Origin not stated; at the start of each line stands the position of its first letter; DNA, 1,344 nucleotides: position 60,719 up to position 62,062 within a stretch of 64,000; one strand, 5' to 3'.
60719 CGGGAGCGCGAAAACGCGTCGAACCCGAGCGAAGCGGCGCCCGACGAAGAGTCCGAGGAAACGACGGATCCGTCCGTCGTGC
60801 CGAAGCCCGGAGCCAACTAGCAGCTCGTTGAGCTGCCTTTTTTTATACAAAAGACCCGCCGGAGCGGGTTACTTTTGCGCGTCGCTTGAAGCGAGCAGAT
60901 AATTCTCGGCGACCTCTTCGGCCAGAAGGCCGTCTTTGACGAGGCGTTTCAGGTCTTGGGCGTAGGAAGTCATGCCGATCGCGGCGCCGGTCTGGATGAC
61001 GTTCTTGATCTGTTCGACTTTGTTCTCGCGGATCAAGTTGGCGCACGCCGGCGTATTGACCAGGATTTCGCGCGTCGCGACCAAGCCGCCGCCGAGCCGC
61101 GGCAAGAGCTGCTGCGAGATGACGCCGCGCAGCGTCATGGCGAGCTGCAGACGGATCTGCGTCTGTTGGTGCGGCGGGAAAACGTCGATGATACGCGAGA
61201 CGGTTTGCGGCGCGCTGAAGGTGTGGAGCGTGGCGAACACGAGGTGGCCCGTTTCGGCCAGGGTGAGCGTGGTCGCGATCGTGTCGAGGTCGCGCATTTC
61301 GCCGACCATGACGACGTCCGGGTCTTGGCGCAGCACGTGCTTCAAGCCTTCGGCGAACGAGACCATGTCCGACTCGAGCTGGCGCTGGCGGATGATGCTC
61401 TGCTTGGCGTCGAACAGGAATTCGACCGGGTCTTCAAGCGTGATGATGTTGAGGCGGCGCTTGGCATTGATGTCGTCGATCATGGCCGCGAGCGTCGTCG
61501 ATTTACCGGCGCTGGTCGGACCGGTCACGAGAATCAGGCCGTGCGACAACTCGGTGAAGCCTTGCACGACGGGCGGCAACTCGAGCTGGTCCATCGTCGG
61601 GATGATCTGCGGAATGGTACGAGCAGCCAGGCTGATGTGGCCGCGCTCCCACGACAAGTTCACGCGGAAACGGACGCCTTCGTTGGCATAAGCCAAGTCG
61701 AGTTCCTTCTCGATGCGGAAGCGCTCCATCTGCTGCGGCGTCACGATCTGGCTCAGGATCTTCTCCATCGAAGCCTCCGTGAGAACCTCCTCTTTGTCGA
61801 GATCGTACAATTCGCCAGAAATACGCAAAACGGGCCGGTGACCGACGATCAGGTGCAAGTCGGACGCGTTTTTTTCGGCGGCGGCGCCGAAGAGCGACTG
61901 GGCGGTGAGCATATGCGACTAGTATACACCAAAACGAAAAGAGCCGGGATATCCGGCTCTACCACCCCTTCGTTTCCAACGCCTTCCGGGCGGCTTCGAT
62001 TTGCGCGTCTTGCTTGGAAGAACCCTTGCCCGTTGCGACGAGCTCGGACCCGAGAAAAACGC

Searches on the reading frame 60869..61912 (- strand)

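Call 44: search_protein_families(library=pfam, proteins=[window:60869-61912:-], max_evalue=0.01)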
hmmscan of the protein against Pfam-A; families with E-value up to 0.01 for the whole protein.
window:60869-61912:- (347 aa): 3 families
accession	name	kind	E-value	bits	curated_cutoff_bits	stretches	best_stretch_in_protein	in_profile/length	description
PF00437.27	T2SSE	-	1.7e-41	142.6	24.9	1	119-275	137-283/370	Type II/IV secretion system protein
PF13173.12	AAA_14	-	0.0041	17.6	27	1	125-176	3-56/129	AAA domain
PF13514.12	AAA_27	-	0.0059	16.6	22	0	119-146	21-48/206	AAA domain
